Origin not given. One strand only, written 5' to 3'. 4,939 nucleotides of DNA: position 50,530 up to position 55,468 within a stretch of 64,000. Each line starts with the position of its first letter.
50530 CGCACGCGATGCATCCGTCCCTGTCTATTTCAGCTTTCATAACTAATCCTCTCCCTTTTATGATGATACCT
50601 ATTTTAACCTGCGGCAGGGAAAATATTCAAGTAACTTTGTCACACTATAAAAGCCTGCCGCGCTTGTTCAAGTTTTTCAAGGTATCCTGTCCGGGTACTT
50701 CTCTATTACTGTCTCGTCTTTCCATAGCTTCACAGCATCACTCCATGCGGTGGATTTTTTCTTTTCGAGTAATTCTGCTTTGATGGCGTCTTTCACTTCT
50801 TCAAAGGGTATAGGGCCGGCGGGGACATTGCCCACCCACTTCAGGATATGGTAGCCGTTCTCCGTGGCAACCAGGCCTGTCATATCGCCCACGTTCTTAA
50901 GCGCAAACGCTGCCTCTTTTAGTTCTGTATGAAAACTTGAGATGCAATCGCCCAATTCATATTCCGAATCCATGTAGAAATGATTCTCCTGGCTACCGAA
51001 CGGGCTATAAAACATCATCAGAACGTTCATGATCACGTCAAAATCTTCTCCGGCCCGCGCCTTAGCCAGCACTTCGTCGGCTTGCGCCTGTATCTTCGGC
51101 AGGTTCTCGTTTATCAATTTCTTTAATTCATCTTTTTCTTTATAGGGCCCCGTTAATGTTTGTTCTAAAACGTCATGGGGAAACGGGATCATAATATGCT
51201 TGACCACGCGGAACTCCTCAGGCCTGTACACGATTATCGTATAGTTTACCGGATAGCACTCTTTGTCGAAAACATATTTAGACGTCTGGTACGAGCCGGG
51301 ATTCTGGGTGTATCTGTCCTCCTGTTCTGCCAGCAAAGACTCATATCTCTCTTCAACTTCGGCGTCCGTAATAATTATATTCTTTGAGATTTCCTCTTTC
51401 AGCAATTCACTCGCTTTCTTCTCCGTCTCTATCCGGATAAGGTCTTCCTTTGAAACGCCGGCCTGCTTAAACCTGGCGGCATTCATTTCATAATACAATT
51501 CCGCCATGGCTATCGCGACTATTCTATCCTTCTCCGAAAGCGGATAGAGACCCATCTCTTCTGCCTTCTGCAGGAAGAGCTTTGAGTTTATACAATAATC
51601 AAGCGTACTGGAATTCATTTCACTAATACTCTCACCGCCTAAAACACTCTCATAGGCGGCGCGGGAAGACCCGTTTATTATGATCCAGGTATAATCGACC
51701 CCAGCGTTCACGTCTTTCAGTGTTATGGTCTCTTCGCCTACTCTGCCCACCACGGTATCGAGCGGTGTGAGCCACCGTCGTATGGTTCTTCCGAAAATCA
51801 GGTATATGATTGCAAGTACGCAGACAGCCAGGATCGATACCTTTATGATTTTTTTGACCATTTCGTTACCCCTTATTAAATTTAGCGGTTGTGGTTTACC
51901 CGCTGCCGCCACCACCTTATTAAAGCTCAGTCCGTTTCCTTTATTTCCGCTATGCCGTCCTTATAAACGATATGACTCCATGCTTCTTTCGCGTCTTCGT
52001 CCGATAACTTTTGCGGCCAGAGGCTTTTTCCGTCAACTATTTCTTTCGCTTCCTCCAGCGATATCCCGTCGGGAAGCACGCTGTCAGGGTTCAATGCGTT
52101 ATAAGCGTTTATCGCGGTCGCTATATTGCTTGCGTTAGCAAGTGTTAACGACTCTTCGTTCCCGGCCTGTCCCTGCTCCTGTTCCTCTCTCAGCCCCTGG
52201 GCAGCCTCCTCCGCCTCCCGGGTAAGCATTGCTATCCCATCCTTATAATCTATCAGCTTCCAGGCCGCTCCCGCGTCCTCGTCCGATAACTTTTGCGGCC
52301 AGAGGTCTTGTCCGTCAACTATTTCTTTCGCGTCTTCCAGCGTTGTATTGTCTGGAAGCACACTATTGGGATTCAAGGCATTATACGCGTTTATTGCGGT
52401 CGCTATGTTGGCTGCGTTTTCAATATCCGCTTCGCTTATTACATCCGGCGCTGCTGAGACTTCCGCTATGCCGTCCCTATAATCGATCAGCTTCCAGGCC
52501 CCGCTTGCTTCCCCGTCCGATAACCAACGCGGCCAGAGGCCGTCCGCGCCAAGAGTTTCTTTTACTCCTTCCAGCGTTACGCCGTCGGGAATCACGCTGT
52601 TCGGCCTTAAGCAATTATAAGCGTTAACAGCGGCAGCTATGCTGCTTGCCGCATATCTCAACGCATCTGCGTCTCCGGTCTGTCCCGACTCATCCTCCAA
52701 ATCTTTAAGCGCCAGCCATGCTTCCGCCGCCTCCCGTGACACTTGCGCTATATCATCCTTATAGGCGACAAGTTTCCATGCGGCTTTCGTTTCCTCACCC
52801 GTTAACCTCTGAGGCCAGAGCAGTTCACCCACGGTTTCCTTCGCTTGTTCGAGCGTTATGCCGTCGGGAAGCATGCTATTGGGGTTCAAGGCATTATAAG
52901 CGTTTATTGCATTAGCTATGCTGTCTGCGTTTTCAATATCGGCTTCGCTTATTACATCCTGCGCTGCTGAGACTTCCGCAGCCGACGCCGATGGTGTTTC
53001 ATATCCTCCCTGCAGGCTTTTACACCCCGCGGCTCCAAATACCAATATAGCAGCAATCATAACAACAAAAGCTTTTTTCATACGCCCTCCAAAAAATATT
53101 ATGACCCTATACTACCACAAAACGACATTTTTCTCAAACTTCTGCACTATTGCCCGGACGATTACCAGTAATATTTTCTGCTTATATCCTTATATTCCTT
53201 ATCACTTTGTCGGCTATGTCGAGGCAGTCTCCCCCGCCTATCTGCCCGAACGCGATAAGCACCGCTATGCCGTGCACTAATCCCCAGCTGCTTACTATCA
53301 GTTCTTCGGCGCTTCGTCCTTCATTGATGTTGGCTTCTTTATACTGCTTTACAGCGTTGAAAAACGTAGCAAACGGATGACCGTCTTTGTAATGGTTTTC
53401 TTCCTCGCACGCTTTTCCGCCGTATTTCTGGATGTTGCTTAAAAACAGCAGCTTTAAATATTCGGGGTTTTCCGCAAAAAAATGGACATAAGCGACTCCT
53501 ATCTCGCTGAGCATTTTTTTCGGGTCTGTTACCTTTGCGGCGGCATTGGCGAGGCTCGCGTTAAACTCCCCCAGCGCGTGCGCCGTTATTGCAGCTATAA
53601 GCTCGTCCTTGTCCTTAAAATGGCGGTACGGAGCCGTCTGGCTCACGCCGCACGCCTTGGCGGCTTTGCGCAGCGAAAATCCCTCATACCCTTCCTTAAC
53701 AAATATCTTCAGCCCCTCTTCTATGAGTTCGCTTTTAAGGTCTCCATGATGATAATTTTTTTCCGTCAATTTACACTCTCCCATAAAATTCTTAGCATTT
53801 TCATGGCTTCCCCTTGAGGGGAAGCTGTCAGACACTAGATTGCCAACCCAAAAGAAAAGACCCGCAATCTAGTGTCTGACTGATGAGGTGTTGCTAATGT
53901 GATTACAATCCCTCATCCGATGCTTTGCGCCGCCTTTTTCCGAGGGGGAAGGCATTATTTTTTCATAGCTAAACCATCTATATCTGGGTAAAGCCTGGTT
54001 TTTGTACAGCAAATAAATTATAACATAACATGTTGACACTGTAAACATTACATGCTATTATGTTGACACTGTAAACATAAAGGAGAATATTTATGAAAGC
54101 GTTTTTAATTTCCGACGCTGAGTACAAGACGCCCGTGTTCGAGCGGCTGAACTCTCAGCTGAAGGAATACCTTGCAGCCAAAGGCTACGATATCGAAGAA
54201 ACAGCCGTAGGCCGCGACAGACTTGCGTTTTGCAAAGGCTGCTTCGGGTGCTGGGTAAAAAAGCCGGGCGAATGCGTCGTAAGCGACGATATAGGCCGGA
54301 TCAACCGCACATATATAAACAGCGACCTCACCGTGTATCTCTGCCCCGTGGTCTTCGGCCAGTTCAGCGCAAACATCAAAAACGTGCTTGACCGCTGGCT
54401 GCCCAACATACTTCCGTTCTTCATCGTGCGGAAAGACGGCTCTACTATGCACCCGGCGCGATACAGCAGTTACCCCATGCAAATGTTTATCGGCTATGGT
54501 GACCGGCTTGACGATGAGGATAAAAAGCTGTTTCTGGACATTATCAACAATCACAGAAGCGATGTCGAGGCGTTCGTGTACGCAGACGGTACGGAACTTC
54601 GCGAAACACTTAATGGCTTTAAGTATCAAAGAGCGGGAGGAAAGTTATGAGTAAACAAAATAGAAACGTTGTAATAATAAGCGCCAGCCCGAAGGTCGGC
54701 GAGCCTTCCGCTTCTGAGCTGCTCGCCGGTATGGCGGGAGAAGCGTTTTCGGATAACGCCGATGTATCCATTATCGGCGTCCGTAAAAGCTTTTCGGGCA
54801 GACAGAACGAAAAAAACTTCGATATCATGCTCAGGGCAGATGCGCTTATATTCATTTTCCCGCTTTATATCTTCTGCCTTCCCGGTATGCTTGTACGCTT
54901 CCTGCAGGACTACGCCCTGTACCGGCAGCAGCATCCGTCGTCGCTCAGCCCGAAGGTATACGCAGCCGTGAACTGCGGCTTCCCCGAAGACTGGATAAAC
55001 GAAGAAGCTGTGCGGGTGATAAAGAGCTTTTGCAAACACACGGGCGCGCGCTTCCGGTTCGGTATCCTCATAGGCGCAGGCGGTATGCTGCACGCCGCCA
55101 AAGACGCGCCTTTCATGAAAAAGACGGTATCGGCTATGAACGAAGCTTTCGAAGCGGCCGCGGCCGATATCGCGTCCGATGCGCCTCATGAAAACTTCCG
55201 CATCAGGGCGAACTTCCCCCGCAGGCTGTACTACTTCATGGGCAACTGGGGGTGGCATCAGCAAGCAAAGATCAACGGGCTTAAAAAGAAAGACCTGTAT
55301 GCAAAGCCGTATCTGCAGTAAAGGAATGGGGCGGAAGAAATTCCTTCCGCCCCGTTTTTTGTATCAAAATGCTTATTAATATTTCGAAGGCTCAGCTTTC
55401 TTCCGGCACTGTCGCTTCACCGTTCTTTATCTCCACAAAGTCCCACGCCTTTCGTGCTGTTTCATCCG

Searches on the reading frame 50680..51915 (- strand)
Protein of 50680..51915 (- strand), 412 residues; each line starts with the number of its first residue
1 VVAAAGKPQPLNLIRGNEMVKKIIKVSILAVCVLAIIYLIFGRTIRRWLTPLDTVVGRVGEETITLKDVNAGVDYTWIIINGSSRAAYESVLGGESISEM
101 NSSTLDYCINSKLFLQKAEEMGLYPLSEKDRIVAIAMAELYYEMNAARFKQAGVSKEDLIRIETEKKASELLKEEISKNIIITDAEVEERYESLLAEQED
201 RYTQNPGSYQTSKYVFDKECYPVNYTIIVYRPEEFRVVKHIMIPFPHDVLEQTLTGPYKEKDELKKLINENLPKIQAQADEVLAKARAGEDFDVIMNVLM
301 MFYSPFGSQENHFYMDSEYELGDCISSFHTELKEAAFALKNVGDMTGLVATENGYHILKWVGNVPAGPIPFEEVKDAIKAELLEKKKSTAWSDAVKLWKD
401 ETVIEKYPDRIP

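Call 68: search_protein_families(library=pfam, proteins=[window:50680-51915:-], max_evalue=0.0001)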
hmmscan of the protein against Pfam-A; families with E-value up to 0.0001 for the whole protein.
window:50680-51915:- (412 aa): 2 families
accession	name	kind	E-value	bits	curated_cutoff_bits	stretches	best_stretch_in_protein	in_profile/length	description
PF13145.12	Rotamase_2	-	9.4e-09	36.6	27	1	277-376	36-121/121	PPIC-type PPIASE domain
PF00639.27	Rotamase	-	2.1e-06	29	21.7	1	267-359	10-94/97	PPIC-type PPIASE domain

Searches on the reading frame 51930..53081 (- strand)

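Call 68: search_protein_families(library=pfam, proteins=[window:51930-53081:-], max_evalue=0.0001)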
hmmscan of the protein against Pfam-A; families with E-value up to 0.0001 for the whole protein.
window:51930-53081:- (384 aa): 1 family
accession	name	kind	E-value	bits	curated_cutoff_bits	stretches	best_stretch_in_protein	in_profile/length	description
PF04784.19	DUF547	-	6.7e-05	23.3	27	0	222-245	6-32/125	Protein of unknown function, DUF547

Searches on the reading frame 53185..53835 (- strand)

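Call 68: search_protein_families(library=pfam, proteins=[window:53185-53835:-], max_evalue=0.0001)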
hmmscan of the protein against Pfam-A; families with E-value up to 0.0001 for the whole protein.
window:53185-53835:- (217 aa): 2 families
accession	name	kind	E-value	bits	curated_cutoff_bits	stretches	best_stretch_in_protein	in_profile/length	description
PF00440.29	TetR_N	-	4.3e-11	42.8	24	1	37-83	1-47/47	Bacterial regulatory proteins, tetR family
PF13305.11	TetR_C_33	-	4.8e-10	40.4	26.8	1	110-200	2-87/103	Tetracyclin repressor-like, C-terminal domain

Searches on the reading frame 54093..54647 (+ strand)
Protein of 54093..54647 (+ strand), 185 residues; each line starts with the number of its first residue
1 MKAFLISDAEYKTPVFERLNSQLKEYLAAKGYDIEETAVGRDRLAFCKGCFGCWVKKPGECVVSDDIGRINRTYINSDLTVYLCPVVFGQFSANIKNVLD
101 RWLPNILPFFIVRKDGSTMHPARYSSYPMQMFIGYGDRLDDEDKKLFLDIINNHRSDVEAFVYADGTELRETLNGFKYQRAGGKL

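Call 68: search_protein_families(library=pfam, proteins=[window:54093-54647:+], max_evalue=0.0001)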
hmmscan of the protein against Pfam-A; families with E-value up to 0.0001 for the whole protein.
window:54093-54647:+ (185 aa): 1 family
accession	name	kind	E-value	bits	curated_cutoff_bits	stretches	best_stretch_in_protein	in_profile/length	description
PF03358.20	FMN_red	-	3.1e-05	24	24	1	19-101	19-95/152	NADPH-dependent FMN reductase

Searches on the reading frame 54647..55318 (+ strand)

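Call 68: search_protein_families(library=pfam, proteins=[window:54647-55318:+], max_evalue=0.0001)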
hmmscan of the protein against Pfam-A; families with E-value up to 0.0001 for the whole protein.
window:54647-55318:+ (224 aa): 2 families
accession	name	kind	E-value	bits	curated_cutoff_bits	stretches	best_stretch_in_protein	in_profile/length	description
PF02525.22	Flavodoxin_2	-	6.1e-05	23.2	27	0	7-86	2-100/198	Flavodoxin-like fold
PF03358.20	FMN_red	-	7.9e-05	22.7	24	0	7-110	2-114/152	NADPH-dependent FMN reductase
